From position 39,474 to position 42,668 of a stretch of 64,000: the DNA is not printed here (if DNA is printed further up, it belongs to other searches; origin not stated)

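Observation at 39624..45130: AT-rich three-gene candidate anti-phage islet between ahpF and a GNAT gene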

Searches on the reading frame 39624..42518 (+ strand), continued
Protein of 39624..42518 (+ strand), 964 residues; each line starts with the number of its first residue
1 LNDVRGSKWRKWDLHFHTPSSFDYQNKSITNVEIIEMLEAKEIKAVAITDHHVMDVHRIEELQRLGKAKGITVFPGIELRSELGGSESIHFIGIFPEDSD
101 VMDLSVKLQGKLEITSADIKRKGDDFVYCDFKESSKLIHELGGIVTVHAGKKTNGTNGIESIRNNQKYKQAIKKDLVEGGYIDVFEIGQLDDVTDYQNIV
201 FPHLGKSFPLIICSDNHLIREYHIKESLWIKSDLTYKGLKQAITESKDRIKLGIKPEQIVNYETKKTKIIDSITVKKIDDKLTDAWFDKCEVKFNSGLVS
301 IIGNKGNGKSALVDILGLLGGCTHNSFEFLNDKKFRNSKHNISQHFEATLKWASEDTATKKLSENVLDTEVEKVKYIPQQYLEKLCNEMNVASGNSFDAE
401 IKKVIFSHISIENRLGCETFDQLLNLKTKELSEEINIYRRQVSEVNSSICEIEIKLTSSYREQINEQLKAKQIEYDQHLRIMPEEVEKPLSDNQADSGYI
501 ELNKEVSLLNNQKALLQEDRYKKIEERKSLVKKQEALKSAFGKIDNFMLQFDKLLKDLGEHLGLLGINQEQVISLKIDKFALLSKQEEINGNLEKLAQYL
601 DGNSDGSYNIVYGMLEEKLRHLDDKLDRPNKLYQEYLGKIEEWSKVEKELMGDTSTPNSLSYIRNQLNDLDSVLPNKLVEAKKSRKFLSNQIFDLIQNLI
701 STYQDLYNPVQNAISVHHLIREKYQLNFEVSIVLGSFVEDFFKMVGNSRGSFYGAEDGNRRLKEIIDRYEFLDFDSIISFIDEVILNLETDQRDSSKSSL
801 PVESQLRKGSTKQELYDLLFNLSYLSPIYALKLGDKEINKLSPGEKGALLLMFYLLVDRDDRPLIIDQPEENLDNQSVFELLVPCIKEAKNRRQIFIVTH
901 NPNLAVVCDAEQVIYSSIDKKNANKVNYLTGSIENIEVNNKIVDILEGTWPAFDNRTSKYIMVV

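Call 70: find_related_loci(query=A1, collection=viral_contigs, flank=5000)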
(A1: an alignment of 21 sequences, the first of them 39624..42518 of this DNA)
Query A1 (964 aa) in viral_contigs; peptide patterns used: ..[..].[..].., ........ (x = any residue, [..] = any of these).
28 stretches matched a pattern; 9 encode a relative of the query (tblastn E <= 1e-3); 8 distinct loci.
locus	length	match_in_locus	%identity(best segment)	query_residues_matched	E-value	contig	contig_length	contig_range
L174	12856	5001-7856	39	5-960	0e+0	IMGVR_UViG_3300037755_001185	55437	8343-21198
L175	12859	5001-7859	38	4-960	0e+0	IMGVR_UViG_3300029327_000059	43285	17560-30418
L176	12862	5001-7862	38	5-960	0e+0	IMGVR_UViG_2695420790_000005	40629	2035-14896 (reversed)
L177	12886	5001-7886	35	5-964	4e-165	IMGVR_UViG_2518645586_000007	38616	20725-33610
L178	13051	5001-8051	35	5-961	7e-138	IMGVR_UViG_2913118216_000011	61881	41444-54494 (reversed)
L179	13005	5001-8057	32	5-960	5e-123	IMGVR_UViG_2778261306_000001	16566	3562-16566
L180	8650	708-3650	34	6-960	1e-113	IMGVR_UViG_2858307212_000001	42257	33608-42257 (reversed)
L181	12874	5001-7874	37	1-960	8e-178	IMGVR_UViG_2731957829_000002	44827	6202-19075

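Call 71: find_encoding_contigs(protein=P0141, flank=8000, max_places=2)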
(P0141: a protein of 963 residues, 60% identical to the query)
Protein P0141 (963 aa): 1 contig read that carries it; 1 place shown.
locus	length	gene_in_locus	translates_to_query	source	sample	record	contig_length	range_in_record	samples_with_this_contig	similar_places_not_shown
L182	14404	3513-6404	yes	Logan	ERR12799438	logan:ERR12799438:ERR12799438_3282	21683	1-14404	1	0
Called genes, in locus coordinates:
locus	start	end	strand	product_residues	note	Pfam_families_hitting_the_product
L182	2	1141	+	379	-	?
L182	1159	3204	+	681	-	PF20442:BrxL_N, PF13337:BrxL_ATPase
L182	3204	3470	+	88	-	-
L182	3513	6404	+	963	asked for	PF02463:SMC_N (weak), PF13304:AAA_21 (weak)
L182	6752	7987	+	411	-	-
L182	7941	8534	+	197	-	-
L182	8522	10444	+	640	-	-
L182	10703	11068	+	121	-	PF01381:HTH_3 (weak)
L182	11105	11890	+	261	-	PF06114:Peptidase_M78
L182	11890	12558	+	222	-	-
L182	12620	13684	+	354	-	PF22016:DUF6933, PF07929:PRiA4_ORF3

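Call 78: search_protein_families(library=pfam, proteins=[L182:6752-7987:+], max_evalue=0.01)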
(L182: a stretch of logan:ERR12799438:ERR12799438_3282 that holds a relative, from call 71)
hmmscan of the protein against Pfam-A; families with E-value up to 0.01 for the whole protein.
L182:6752-7987:+ (411 aa): 0 families

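Call 92: search_protein_families(library=pfam, proteins=[L016:5644-6990:-, L033:5963-7660:+, L031:15118-17814:+, L061:6220-9249:+, L021:6311-7756:+, L025:7122-9974:+, L032:8625-9854:+, L070:8380-9453:+, L068:8739-9854:-, L069:4347-4726:+], max_evalue=0.001)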
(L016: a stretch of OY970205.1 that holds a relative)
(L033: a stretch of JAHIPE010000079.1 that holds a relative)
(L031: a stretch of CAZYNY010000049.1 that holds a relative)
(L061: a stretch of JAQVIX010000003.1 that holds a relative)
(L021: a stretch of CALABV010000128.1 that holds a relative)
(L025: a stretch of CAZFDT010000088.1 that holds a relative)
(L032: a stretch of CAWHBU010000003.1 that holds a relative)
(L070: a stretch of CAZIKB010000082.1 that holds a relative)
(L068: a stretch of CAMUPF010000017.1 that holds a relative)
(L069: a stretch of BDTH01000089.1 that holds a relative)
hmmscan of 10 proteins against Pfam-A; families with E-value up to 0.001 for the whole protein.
L016:5644-6990:- (448 aa): 1 family
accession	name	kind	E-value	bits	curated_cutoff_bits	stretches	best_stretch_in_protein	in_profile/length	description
PF01420.25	Methylase_S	-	5.5e-12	46.6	22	1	62-182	43-154/168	Type I restriction modification DNA specificity domain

L033:5963-7660:+ (565 aa): 1 family
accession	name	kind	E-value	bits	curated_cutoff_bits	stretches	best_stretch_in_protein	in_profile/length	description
PF01555.25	N6_N4_Mtase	-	3.1e-48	165.1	26.7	1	67-360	1-217/221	DNA methylase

L031:15118-17814:+ (898 aa): 2 families
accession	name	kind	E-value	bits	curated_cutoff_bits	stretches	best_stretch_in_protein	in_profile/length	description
PF04851.21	ResIII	-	2.7e-23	83.1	22.5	1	45-239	20-163/164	Type III restriction enzyme, res subunit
PF00271.37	Helicase_C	-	1.2e-05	26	23.5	1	324-425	19-108/110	Helicase conserved C-terminal domain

L061:6220-9249:+ (1009 aa): 4 families
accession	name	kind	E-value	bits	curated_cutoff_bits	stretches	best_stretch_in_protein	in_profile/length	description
PF18766.7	SWI2_SNF2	-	4.8e-68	229.6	26.7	1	252-478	2-216/221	SWI2/SNF2 ATPase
PF04313.20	HSDR_N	-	1.6e-37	129.8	25.1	1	9-199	5-195/198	Type I restriction enzyme R protein N terminus (HSDR_N)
PF22679.2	T1R_D3-like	-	1.6e-34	120.1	27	1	523-667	2-157/158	Type I restriction enzyme subunit R domain 3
PF04851.21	ResIII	-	3.3e-18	66.6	22.5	1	248-415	4-162/164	Type III restriction enzyme, res subunit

L021:6311-7756:+ (481 aa): 3 families
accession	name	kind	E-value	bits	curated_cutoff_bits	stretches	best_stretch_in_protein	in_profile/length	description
PF13749.12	HATPase_c_4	-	5e-24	84.6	26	1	317-402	2-88/89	Putative ATP-dependent DNA helicase recG C-terminal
PF13271.11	DUF4062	-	1.3e-19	70.6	24.7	1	7-94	1-82/82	Domain of unknown function (DUF4062)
PF22168.2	DIP2311-like_C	-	0.00087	20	27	0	424-475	9-60/63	Transcriptional regulator DIP2311-like, C-terminal domain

L025:7122-9974:+ (950 aa): 5 families
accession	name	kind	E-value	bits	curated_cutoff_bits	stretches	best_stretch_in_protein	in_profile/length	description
PF00176.29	SNF2-rel_dom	-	1.2e-31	110.4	24.9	1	54-306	17-261/290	SNF2-related domain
PF00271.37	Helicase_C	-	6.9e-19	68.6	23.5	1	472-548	31-110/110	Helicase conserved C-terminal domain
PF04851.21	ResIII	-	2.6e-08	34.4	22.5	1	37-207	4-162/164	Type III restriction enzyme, res subunit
PF13872.12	AAA_34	-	1.5e-05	24.5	27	1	51-235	57-248/306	P-loop containing NTP hydrolase pore-1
PF00270.35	DEAD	-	0.00031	21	26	0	57-207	17-160/167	DEAD/DEAH box helicase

L032:8625-9854:+ (409 aa): 1 family
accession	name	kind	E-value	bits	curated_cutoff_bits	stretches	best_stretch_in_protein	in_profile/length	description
PF09903.14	DUF2130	-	5.4e-81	272.1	26.7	1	149-393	2-252/255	Uncharacterized protein conserved in bacteria (DUF2130)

L070:8380-9453:+ (357 aa): 1 family
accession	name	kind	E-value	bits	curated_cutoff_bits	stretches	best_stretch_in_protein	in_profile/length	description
PF02661.23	Fic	-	2.3e-15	57.6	24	1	110-219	2-93/93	Fic/DOC family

L068:8739-9854:- (371 aa): 2 families
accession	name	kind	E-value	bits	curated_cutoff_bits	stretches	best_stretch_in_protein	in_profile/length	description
PF02086.21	MethyltransfD12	-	1.1e-32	114.2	22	1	47-307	1-238/253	D12 class N6 adenine-specific DNA methyltransferase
PF03602.21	Cons_hypoth95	-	8e-05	22.8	24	0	228-262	100-139/182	Conserved hypothetical protein 95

L069:4347-4726:+ (126 aa): 1 family
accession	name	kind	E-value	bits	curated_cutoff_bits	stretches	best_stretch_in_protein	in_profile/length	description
PF13310.11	Virulence_RhuM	-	1.8e-23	83.5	33.7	1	63-126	2-62/252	Virulence protein RhuM family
